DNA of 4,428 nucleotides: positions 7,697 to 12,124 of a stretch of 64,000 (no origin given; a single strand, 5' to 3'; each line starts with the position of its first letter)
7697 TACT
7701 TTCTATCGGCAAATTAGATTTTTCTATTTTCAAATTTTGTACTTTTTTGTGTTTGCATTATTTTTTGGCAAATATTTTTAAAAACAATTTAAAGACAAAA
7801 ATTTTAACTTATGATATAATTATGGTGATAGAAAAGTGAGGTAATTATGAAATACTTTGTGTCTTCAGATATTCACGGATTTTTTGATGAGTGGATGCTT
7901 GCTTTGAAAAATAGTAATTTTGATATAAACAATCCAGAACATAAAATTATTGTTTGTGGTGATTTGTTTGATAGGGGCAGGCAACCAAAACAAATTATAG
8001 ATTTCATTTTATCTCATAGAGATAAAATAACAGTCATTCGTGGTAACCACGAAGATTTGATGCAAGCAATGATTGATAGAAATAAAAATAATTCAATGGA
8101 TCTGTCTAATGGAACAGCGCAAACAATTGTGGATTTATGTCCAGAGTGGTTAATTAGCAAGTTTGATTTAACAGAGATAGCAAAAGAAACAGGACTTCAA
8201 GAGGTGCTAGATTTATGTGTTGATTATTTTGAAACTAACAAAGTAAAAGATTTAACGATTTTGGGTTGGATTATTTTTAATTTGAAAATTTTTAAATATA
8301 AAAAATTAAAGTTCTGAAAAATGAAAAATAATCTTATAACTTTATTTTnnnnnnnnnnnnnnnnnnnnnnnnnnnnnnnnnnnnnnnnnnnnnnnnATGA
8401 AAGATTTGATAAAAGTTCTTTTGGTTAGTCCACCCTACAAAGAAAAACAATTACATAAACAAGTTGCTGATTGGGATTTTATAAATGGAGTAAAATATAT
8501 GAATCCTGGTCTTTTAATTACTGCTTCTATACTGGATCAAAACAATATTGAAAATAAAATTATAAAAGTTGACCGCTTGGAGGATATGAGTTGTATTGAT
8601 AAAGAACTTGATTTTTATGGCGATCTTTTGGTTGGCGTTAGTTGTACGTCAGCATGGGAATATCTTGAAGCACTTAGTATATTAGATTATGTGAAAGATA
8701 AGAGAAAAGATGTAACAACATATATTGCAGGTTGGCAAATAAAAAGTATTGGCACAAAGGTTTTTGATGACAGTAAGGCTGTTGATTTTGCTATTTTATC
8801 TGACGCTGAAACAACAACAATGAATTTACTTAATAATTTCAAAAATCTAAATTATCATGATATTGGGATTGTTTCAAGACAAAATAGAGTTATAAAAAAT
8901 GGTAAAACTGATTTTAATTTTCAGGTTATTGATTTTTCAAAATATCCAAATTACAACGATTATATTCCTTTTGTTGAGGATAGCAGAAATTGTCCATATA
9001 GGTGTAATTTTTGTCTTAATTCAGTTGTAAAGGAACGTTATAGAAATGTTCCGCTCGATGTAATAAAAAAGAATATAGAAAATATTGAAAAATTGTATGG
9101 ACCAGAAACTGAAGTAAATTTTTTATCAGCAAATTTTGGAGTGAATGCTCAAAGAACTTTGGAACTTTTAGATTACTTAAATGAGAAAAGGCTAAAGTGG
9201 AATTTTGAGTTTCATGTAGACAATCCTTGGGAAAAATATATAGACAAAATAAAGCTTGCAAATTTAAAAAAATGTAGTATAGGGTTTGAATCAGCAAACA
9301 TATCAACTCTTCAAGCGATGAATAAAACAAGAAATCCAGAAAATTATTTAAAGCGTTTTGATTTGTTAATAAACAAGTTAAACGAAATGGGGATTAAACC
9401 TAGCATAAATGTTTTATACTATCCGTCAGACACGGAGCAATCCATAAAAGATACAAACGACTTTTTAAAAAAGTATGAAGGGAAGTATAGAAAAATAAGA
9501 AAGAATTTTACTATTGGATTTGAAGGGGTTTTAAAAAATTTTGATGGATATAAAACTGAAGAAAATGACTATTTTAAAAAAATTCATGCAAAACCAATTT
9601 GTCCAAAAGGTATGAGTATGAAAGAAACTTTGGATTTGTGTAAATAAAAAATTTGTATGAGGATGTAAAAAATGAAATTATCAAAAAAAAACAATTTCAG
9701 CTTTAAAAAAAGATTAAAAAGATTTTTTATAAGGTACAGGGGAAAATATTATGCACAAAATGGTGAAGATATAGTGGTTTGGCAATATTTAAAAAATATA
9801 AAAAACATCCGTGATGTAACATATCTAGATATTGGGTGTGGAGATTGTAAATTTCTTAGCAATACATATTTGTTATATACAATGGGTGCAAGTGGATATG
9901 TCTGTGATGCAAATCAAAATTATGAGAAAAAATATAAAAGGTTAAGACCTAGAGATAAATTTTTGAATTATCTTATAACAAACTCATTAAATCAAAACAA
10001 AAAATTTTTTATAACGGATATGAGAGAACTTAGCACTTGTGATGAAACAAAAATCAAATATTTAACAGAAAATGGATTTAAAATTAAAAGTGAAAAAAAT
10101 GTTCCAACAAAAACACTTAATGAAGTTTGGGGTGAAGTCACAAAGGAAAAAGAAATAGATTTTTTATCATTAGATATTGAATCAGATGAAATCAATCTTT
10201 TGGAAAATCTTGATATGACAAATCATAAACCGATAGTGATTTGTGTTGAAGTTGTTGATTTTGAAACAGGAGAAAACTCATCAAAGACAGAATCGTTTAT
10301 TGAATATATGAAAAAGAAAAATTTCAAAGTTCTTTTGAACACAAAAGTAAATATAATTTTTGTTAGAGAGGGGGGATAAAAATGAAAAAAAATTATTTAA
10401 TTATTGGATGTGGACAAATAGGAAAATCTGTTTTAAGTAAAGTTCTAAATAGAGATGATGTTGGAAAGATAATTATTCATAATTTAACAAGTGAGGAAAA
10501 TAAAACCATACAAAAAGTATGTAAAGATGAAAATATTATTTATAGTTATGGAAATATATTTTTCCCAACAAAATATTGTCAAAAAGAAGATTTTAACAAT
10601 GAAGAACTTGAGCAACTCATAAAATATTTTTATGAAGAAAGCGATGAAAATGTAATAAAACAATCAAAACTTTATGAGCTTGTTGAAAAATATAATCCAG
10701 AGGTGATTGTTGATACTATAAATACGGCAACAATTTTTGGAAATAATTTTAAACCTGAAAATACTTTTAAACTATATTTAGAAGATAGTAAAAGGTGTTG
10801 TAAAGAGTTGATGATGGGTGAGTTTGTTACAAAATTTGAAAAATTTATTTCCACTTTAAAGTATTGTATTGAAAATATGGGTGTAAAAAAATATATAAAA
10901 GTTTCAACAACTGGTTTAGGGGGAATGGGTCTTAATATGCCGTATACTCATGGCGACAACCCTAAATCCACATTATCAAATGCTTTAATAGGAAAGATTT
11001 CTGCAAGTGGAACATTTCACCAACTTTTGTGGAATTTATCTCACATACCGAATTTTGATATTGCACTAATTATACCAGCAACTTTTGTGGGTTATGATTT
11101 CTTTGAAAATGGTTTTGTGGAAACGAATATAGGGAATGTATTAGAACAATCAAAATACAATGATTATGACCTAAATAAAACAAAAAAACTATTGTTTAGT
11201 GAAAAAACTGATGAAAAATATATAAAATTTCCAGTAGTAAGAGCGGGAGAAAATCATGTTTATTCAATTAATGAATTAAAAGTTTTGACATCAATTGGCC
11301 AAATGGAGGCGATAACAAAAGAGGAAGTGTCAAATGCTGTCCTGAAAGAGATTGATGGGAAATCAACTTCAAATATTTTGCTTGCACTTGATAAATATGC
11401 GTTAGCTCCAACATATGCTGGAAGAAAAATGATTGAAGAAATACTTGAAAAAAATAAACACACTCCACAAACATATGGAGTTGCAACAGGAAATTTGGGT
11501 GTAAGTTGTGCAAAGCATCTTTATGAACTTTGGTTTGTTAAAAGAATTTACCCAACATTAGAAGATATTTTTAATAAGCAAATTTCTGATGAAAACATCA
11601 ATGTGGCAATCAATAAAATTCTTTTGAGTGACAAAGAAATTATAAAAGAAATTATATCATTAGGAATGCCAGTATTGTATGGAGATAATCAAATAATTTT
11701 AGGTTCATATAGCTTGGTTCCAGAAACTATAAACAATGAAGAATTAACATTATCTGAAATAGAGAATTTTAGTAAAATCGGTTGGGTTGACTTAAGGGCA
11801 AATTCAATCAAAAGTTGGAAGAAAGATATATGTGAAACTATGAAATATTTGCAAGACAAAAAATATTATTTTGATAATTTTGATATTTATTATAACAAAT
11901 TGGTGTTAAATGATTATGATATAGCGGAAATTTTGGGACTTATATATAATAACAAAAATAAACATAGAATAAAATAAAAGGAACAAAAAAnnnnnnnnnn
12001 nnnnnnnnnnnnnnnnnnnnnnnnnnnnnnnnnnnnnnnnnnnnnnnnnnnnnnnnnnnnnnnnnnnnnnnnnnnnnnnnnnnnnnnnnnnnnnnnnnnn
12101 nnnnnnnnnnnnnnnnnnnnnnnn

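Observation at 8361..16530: Island core: a compact seven-gene operon combining two TrpRS paralogues with radical SAM, methyltransferase, PEP-synthase-like and SAM-cleaving enzymes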

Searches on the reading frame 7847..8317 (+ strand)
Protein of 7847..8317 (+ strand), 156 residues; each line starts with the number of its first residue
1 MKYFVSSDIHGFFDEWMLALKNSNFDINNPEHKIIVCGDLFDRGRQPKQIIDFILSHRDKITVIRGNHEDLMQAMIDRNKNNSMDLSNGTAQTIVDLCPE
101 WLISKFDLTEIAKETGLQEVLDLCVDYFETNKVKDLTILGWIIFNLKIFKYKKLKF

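Call 4: search_protein_families(library=pfam, proteins=[window:7847-8317:+], max_evalue=0.01)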
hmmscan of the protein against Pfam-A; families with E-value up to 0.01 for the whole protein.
window:7847-8317:+ (156 aa): 3 families
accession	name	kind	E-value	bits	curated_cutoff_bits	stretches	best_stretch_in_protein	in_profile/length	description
PF00149.33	Metallophos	-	8.8e-12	46.3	21.5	1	1-79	1-80/191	Calcineurin-like phosphoesterase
PF06874.16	FBPase_2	-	6.1e-05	21.9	27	1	33-69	186-221/639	Firmicute fructose-1,6-bisphosphatase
PF12850.12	Metallophos_2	-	0.0015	19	27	1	1-75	1-60/154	Calcineurin-like phosphoesterase superfamily domain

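Call 5: search_protein_families(library=ncbifam, proteins=[window:7847-8317:+], max_evalue=0.01)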
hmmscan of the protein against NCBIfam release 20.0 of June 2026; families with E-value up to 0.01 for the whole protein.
window:7847-8317:+ (156 aa): 8 families
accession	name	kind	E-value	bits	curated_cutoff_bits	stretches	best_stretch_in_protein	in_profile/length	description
NF001204.0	PRK00166.1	equivalog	2e-10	40.4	176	1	2-82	2-81/276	symmetrical bis(5'-nucleosyl)-tetraphosphatase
NF008516.0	PRK11439.1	equivalog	6.2e-09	36.2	326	1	4-89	20-100/218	protein-serine/threonine phosphatase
TIGR00668.1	apaH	equivalog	1.9e-06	27.5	222.85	1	3-83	3-82/279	bis(5'-nucleosyl)-tetraphosphatase (symmetrical) ApaH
NF010148.0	PRK13625.1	equivalog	1.2e-05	24.9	340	1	1-75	1-83/245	bis(5'-nucleosyl)-tetraphosphatase PrpE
NF006988.0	PRK09453.1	equivalog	0.0004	20.3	117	1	1-70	1-75/183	phosphodiesterase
TIGR00024.1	SbcD_rel_arch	hypoth_equivalog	0.00058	19.6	115.2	1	32-86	60-115/224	putative phosphoesterase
TIGR04075.1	bacter_Pnkp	equivalog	0.0013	17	750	1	22-97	212-287/851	polynucleotide kinase-phosphatase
TIGR00040.1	yfcE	subfamily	0.0063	16.6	56.25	1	1-75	1-68/158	YfcE family phosphodiesterase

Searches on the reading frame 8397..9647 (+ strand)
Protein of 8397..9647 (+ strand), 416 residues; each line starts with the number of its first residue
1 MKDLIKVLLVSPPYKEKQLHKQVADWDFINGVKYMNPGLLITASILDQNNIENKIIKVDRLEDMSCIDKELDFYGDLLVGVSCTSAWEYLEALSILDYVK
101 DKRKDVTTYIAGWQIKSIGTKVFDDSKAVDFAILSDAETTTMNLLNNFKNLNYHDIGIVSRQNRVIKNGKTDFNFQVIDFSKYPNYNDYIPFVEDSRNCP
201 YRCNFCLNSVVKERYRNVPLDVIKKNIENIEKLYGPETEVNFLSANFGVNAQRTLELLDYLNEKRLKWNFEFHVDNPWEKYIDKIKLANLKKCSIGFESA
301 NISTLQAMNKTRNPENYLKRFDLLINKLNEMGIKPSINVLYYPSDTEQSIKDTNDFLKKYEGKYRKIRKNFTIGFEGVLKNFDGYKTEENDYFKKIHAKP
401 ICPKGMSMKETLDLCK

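Call 4: search_protein_families(library=pfam, proteins=[window:8397-9647:+], max_evalue=0.01)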
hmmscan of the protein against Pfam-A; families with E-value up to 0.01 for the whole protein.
window:8397-9647:+ (416 aa): 1 family
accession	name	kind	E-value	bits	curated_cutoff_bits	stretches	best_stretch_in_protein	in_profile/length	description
PF04055.27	Radical_SAM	-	1.6e-13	51.6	29.5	1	195-357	3-166/166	Radical SAM superfamily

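Call 5: search_protein_families(library=ncbifam, proteins=[window:8397-9647:+], max_evalue=0.01)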
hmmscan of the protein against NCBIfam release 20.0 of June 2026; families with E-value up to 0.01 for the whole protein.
window:8397-9647:+ (416 aa): 16 families
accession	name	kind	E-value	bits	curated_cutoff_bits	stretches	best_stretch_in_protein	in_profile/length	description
TIGR04479.1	bcpD_PhpK_rSAM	subfamily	4e-20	71.7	600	1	167-392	217-441/504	PhpK family radical SAM P-methyltransferase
TIGR03471.1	HpnJ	equivalog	9.2e-13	47.9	577.6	1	66-361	58-366/472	hopanoid biosynthesis associated radical SAM protein HpnJ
NF038361.1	rSAM_Sden_1168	equivalog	4.2e-12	45.4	575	1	178-358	271-449/560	Sden_1168 family B12-binding radical SAM P-methyltransferase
TIGR04013.1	B12_SAM_MJ_1487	hypoth_equivalog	5.8e-11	41.8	251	1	77-232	45-194/382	TIGR04013 family B12-binding domain/radical SAM domain-containing protein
NF050148.1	rSAM_ApyD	equivalog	4e-09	35.4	750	1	88-359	86-365/645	RiPP biosynthesis radical SAM protein ApyD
TIGR04295.1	B12_rSAM_oligo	hypoth_equivalog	5.1e-09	35.3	400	1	193-310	203-314/422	TIGR04295 family B12-binding domain-containing radical SAM protein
TIGR04072.2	rSAM_ladder_B12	equivalog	1.7e-08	33.5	360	1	94-315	88-307/443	lipid biosynthesis B12-binding/radical SAM protein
NF033712.0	B12_rSAM_KedN5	subfamily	1.9e-07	29.7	700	1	87-311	73-315/624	KedN5 family methylcobalamin-dependent radical SAM C-methyltransferase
TIGR03975.1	rSAM_ocin_1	subfamily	2.2e-06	26.5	281.85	1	79-311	132-384/606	RiPP maturation radical SAM C-methyltransferase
TIGR02026.1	BchE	equivalog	3.5e-06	26.1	481.35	1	168-315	170-323/497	magnesium-protoporphyrin IX monomethyl ester anaerobic oxidative cyclase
TIGR00089.1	TIGR00089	subfamily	7.5e-06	25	251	1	97-361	60-319/429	MiaB/RimO family radical SAM methylthiotransferase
NF033070.1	rSAM_AprD4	equivalog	8.2e-05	21.7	500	1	190-357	196-363/456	AprD4 family radical SAM diol-dehydratase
NF045585.1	rSAM_slr0320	equivalog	0.00013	20.6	775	1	179-362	224-411/511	photosystem II high light acclimation radical SAM protein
TIGR04367.1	HpnR_B12_rSAM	equivalog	0.00046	18.8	650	1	64-341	49-333/490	hopanoid C-3 methylase HpnR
TIGR01125.1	TIGR01125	equivalog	0.00062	18.9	356.95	1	185-359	132-315/432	30S ribosomal protein S12 methylthiotransferase RimO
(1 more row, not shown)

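Call 27: search_protein_families(library=padloc, proteins=[window:8397-9647:+], max_evalue=0.01)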
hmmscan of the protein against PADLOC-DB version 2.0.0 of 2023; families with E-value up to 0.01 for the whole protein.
window:8397-9647:+ (416 aa): 1 family
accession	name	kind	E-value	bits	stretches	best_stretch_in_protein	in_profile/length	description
PDLC04689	PDC-M51A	-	4.3e-10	37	1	76-359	71-351/420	-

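Call 51: search_solved_structures(query=window:8397-9644:+, max_evalue=0.01, show_alignments=0)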
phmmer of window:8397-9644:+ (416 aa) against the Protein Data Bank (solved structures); distinct sequences matched with E-value up to 0.01: 0.

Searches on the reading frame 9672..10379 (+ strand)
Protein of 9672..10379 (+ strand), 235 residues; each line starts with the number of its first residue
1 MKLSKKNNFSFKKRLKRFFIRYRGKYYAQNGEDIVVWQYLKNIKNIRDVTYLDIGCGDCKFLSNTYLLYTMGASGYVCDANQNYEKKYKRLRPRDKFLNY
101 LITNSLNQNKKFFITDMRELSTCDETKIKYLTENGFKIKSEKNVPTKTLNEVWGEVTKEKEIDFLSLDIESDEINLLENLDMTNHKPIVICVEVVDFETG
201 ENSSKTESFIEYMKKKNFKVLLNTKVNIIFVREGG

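Call 4: search_protein_families(library=pfam, proteins=[window:9672-10379:+], max_evalue=0.01)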
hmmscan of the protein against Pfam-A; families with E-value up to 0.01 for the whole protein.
window:9672-10379:+ (235 aa): 1 family
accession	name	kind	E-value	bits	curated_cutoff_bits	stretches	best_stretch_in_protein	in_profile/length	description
PF05050.19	Methyltransf_21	-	5.1e-14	53.2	22.7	1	62-219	10-172/173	Methyltransferase FkbM domain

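Call 5: search_protein_families(library=ncbifam, proteins=[window:9672-10379:+], max_evalue=0.01)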
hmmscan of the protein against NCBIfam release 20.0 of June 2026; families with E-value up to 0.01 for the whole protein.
window:9672-10379:+ (235 aa): 1 family
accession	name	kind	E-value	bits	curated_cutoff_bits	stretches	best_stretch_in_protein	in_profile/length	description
TIGR01444.1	fkbM_fam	subfamily_domain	0.0016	18.9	37.7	1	50-190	1-138/143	FkbM family methyltransferase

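Call 27: search_protein_families(library=padloc, proteins=[window:9672-10379:+], max_evalue=0.01)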
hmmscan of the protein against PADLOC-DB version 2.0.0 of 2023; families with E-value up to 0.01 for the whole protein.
window:9672-10379:+ (235 aa): 0 families

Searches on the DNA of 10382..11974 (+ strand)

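Call 103: search_rna_families(sources=[L006, L086, L090, L092, L095, L101, L102, L103], threshold=gathering)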
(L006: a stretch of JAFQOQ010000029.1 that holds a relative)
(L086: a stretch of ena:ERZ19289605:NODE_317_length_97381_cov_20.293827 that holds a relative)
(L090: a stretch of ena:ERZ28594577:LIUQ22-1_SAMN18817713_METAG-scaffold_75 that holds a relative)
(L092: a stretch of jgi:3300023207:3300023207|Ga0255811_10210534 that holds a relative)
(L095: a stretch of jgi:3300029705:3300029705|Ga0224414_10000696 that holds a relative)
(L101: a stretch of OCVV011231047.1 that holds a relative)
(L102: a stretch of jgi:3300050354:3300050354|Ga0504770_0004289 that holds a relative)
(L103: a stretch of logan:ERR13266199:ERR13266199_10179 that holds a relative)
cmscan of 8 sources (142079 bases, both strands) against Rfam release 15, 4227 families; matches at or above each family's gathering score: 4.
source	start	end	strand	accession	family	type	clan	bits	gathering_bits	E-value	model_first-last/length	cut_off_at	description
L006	8896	8968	-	RF00005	tRNA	Gene; tRNA;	CL00001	74.5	29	4e-14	1-71/71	no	tRNA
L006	9896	9966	+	RF00005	tRNA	Gene; tRNA;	CL00001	67.5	29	3.5e-12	1-71/71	no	tRNA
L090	9987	10057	+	RF00005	tRNA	Gene; tRNA;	CL00001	65.2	29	1.5e-11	1-71/71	no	tRNA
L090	21632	21674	-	RF00005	tRNA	Gene; tRNA;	CL00001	32.6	29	0.014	30-71/71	5'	tRNA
